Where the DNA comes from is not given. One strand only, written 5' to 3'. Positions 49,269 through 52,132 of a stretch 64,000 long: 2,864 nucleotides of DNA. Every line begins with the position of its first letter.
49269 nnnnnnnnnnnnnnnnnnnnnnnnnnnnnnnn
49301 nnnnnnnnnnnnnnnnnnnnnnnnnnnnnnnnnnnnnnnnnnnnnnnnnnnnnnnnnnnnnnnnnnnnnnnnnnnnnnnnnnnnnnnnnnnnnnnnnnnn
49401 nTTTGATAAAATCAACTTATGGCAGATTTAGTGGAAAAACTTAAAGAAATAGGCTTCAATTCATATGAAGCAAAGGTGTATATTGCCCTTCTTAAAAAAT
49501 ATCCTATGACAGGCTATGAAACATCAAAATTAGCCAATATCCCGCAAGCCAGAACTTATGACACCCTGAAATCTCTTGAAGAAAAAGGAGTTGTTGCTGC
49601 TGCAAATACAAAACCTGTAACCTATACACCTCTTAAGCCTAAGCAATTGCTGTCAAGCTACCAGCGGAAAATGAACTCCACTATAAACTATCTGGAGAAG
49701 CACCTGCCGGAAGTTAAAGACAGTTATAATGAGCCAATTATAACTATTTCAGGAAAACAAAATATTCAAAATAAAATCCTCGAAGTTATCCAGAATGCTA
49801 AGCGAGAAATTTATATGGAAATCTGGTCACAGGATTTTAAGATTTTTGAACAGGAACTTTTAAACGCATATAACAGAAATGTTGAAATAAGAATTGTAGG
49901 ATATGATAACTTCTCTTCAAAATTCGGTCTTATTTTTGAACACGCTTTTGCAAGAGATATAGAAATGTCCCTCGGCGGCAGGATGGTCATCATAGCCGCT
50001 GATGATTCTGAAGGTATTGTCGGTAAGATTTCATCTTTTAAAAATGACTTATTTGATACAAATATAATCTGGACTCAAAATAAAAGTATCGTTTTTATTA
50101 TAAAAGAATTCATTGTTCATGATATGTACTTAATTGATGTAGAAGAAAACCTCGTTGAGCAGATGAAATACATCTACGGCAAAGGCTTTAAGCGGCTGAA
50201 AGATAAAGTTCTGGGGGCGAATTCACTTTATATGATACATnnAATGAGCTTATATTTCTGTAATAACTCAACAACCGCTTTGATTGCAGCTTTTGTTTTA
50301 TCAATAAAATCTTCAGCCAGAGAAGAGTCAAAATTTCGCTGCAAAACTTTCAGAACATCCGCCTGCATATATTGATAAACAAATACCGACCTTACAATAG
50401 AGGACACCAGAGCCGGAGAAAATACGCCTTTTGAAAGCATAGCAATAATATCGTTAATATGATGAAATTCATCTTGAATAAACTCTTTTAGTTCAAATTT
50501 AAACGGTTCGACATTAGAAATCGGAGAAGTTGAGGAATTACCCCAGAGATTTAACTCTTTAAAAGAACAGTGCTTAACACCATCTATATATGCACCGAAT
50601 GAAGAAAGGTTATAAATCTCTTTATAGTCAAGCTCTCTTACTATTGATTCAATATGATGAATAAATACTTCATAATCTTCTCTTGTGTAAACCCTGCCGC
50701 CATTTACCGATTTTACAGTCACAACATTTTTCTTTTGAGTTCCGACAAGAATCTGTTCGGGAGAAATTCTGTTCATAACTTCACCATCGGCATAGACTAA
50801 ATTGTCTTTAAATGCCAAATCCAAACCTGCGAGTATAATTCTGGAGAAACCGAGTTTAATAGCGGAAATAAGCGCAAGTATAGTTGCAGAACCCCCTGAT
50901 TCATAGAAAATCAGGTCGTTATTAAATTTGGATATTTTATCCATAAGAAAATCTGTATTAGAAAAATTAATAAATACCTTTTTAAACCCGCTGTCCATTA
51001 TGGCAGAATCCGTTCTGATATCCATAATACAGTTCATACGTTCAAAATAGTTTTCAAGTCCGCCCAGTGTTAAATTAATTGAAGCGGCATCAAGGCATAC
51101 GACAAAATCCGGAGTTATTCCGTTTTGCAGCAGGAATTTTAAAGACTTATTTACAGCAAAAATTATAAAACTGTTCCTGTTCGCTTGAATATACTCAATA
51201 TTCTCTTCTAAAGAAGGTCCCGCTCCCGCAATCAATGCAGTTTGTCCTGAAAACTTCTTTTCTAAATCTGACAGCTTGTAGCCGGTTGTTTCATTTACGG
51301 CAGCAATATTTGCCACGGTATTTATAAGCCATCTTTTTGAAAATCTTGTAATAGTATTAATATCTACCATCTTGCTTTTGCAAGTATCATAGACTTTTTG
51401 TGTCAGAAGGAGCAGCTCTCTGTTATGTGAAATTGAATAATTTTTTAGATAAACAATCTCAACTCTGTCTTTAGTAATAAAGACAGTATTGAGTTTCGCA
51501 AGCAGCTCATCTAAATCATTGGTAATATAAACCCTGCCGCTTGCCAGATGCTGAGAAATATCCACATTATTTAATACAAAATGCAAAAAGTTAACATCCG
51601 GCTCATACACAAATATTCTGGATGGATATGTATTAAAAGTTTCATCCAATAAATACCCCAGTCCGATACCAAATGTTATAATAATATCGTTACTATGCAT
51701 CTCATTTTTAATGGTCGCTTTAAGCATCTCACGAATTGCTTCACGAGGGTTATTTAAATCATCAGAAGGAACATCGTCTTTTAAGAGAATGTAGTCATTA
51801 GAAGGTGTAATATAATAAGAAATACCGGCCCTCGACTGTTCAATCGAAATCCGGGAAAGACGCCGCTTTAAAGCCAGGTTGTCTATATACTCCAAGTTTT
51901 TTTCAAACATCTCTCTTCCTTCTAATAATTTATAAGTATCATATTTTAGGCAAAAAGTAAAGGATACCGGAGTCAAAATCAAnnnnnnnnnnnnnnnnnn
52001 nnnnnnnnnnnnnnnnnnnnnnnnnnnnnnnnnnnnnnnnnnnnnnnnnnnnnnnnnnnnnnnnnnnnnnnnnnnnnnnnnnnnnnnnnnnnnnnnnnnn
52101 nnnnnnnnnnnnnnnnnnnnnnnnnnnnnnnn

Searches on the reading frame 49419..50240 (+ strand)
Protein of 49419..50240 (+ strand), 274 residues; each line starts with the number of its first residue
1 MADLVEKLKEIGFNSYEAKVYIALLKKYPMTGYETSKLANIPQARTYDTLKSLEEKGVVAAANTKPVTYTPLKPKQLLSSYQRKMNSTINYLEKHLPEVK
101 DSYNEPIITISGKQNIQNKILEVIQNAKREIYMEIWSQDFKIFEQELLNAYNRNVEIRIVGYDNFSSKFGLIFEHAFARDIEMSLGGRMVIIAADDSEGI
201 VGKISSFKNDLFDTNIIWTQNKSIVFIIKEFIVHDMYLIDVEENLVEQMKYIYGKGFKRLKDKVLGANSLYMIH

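Call 17: search_protein_families(library=pfam, proteins=[window:49419-50240:+], max_evalue=0.01)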
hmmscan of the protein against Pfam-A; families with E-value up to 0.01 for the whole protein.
window:49419-50240:+ (274 aa): 2 families
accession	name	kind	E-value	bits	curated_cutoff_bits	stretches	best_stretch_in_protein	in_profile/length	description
PF01978.25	TrmB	-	8.7e-20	70.8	25.6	1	8-75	1-68/68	Sugar-specific transcriptional regulator TrmB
PF11495.14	Regulator_TrmB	-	3.7e-10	39.9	22.2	1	107-231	2-123/233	Archaeal transcriptional regulator TrmB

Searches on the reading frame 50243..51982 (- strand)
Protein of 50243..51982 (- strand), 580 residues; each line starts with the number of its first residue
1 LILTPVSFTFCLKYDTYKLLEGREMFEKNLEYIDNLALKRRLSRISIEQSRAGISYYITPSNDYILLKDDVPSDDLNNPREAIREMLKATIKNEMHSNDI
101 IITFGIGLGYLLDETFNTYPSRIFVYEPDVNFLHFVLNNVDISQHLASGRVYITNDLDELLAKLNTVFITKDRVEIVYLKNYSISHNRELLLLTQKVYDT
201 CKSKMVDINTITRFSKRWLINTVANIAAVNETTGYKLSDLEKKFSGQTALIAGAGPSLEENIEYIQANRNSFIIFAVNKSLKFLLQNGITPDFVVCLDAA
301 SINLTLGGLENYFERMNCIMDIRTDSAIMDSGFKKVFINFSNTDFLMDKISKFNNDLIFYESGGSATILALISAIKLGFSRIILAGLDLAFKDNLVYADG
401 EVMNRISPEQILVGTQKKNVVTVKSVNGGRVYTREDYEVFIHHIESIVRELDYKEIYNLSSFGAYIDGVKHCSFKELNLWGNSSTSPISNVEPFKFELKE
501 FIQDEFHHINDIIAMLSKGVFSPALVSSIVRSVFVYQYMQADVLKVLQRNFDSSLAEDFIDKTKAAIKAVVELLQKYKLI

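Call 17: search_protein_families(library=pfam, proteins=[window:50243-51982:-], max_evalue=0.01)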
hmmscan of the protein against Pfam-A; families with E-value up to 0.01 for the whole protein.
window:50243-51982:- (580 aa): 2 families
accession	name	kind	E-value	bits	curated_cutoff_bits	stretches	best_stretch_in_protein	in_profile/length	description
PF01973.23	MptE-like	-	5e-34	118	34.6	1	223-393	4-170/171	6-hydroxymethylpterin diphosphokinase MptE-like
PF20157.4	Maf_flag10_N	-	0.00086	19.3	23.5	1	82-144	94-159/228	Glycosyltransferase Maf N-terminal domain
